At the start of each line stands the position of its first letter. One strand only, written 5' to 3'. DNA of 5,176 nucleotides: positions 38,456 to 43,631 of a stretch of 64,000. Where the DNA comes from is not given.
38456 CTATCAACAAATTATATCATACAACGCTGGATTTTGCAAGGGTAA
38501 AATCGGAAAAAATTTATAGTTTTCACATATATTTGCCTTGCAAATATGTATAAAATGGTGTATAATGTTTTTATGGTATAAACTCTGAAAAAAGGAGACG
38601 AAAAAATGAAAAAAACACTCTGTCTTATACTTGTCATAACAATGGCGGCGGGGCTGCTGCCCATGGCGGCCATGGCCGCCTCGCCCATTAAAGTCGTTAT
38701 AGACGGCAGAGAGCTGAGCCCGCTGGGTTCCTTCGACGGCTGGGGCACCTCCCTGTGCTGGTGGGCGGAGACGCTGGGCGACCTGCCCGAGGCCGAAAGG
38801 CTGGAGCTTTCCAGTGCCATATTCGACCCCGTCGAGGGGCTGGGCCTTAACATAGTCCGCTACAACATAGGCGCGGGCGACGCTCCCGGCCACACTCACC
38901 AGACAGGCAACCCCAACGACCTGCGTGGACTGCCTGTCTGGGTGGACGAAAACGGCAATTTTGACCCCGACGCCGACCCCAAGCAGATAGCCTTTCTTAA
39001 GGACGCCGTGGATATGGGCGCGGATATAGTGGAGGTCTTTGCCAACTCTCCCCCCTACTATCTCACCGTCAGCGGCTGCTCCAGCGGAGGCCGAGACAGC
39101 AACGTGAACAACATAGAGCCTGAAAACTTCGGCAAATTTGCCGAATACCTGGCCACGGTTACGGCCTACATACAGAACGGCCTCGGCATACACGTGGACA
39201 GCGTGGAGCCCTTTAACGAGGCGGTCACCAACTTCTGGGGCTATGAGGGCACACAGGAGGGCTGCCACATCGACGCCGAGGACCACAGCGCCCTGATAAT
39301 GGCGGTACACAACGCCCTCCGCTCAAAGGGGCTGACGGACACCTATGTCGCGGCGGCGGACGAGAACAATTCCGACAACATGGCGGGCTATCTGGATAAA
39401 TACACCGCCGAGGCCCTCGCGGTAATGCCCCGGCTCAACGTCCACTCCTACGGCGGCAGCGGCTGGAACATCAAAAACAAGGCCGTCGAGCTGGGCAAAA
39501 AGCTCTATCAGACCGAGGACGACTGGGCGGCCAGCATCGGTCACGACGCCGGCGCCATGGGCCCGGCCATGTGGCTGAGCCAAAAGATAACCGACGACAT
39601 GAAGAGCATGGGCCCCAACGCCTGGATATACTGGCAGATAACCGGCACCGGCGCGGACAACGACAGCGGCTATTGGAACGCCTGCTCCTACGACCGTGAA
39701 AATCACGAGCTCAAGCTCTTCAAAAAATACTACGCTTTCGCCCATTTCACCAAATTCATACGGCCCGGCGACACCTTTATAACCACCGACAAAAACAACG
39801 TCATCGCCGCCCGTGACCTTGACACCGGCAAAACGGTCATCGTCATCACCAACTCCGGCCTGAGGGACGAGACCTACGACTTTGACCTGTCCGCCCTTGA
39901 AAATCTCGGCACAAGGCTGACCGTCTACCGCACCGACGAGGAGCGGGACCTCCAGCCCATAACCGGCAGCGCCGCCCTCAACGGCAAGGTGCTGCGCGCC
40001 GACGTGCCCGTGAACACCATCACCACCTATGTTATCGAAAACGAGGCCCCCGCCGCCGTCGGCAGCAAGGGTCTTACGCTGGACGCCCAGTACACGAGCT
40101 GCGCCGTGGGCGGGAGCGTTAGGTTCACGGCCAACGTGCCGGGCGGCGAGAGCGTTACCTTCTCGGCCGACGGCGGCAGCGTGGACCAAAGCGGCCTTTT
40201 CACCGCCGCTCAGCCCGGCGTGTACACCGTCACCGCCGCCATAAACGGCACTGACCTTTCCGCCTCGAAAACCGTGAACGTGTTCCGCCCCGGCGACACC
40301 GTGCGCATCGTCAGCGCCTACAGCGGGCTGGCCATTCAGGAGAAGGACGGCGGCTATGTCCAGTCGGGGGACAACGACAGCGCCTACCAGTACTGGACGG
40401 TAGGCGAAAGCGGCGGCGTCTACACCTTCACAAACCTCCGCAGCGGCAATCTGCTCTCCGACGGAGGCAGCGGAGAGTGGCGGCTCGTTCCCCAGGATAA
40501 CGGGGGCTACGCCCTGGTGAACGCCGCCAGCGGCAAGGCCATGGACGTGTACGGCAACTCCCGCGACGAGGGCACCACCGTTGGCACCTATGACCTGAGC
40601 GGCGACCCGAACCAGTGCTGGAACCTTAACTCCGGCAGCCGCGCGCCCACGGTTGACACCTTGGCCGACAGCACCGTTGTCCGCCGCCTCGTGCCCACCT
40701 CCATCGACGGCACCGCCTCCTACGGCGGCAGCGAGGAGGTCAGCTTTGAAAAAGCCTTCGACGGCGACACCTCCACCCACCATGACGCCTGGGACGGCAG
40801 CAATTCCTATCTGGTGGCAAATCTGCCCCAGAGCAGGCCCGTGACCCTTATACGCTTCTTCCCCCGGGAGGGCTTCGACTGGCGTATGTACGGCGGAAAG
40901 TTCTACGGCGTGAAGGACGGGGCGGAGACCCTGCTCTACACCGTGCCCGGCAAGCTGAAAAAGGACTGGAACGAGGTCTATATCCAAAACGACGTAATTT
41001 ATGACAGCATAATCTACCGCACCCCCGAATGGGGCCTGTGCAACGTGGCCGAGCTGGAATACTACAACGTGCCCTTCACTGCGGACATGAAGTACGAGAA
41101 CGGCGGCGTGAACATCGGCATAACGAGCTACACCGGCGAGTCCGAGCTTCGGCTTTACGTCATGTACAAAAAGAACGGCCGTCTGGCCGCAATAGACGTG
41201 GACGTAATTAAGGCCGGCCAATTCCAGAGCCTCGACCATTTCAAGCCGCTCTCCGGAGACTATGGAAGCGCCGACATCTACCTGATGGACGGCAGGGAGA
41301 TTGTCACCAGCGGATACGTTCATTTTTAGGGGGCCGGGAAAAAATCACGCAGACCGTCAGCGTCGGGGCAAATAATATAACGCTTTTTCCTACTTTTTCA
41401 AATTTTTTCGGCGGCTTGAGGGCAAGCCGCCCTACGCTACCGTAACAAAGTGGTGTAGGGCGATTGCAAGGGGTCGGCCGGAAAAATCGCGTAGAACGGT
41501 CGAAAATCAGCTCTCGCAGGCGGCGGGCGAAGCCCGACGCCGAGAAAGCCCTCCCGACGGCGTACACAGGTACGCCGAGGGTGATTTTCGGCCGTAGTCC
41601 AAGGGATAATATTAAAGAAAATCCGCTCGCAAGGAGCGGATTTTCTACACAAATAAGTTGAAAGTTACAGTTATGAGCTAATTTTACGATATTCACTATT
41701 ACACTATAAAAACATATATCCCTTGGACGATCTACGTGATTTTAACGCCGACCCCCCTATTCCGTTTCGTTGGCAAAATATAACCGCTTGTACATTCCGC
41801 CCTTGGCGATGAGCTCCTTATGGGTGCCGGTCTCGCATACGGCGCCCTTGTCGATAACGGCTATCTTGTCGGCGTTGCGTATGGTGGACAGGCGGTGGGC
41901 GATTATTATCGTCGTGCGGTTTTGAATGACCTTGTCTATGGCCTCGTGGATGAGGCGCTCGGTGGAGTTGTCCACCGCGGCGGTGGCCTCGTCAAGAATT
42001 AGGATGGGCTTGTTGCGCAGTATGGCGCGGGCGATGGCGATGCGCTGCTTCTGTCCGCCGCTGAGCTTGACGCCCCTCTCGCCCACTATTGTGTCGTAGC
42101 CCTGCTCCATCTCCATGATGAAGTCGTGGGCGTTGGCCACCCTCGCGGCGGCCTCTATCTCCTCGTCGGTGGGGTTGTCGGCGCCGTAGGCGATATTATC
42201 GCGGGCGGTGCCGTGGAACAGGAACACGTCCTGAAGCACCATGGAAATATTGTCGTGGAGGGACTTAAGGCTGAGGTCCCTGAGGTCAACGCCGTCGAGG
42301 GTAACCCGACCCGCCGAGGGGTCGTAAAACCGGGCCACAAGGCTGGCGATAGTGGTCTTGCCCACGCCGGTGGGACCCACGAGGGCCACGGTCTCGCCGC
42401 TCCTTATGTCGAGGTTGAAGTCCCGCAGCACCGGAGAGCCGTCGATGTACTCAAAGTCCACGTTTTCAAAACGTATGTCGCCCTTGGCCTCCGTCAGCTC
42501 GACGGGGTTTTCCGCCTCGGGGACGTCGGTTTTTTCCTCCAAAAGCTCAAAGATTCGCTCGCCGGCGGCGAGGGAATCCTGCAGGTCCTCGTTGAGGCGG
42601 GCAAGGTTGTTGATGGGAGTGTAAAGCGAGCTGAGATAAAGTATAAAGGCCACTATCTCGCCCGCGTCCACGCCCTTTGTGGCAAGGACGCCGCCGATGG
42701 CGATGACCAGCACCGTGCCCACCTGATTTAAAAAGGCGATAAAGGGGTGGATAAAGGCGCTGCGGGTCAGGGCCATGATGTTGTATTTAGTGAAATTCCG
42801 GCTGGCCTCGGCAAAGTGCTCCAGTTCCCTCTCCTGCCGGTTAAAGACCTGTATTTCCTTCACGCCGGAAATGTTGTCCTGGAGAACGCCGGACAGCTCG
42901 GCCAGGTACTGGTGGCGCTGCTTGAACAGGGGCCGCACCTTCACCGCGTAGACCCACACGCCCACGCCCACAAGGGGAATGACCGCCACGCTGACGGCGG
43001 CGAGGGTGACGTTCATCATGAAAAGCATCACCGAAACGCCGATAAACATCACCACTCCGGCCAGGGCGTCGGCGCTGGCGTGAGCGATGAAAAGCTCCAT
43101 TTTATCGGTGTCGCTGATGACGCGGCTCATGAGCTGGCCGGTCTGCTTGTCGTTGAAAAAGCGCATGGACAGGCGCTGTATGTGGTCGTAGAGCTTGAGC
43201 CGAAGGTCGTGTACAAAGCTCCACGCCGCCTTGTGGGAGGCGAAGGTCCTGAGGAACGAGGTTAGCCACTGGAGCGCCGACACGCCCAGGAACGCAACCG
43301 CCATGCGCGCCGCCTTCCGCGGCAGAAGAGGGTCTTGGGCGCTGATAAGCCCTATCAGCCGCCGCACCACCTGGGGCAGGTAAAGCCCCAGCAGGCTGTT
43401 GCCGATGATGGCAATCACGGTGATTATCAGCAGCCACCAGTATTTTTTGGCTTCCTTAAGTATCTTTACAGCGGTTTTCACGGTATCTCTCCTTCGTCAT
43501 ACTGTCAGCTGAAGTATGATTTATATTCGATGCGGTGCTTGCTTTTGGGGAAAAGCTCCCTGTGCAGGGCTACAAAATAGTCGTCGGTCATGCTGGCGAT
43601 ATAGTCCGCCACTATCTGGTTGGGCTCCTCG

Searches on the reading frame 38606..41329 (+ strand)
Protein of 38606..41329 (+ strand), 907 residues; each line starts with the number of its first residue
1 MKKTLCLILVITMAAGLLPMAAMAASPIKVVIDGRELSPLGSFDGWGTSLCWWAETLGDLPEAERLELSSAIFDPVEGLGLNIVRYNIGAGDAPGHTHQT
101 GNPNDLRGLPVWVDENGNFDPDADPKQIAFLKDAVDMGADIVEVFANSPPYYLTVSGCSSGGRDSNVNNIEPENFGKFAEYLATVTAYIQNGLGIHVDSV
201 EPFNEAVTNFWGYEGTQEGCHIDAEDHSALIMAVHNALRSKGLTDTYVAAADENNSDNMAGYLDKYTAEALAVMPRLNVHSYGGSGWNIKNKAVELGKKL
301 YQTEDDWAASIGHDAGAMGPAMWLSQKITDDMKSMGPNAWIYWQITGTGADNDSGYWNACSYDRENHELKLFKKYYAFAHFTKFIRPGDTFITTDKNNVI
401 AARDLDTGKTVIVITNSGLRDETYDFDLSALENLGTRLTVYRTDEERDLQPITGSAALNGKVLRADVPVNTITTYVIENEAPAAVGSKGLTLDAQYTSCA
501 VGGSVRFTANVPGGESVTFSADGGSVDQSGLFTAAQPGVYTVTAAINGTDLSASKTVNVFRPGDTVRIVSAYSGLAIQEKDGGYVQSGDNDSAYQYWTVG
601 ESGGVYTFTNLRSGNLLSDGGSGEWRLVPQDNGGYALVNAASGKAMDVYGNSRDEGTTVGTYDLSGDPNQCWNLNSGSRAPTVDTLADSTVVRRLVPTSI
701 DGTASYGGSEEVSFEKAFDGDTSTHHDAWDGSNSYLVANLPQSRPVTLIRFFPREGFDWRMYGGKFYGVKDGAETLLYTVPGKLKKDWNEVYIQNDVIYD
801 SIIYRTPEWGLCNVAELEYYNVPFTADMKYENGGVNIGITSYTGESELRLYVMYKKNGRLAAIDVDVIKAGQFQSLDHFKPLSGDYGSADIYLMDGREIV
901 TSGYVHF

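Call 52: search_protein_families(library=pfam, proteins=[window:38606-41329:+])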
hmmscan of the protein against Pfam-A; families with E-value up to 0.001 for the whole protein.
window:38606-41329:+ (907 aa): 2 families
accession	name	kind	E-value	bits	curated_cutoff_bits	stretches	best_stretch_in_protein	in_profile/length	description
PF14587.12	Glyco_hydr_30_2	-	2.1e-20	73.8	27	1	77-259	57-233/364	O-Glycosyl hydrolase family 30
PF14200.12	RicinB_lectin_2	-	5.7e-15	56.2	25.6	1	624-677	4-57/89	Ricin-type beta-trefoil lectin domain-like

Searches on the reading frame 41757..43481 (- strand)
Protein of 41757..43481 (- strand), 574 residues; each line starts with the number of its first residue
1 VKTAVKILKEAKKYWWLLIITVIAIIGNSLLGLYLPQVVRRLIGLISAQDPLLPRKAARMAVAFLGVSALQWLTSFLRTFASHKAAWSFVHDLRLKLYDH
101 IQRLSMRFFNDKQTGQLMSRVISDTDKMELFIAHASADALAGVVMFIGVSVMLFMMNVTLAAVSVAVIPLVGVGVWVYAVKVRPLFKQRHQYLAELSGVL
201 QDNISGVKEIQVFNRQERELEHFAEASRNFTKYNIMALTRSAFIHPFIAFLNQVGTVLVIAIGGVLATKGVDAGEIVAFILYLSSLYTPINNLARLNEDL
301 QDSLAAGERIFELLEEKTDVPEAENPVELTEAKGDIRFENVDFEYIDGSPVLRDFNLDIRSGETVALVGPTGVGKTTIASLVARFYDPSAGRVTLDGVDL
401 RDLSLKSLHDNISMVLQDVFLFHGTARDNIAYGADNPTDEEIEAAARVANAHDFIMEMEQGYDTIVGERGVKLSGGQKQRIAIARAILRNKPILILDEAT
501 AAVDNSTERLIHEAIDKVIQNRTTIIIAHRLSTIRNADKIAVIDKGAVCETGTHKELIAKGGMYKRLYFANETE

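Call 52: search_protein_families(library=pfam, proteins=[window:41757-43481:-])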
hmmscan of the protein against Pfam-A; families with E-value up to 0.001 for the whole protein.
window:41757-43481:- (574 aa): 5 families
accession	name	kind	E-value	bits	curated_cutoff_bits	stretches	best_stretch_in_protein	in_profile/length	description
PF00664.28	ABC_membrane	-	3.9e-49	168.2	28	1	18-289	1-273/274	ABC transporter transmembrane region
PF00005.33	ABC_tran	-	1e-33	117.3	25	1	352-501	1-137/137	ABC transporter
PF02463.25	SMC_N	-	6.7e-08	32.7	40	1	472-543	136-211/220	RecF/RecN/SMC N terminal domain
PF00004.35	AAA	-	4.3e-05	24.4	21.2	1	366-535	2-115/131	ATPase family associated with various cellular activities (AAA)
PF00270.35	DEAD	-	0.00024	21.3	26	1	359-524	11-153/167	DEAD/DEAH box helicase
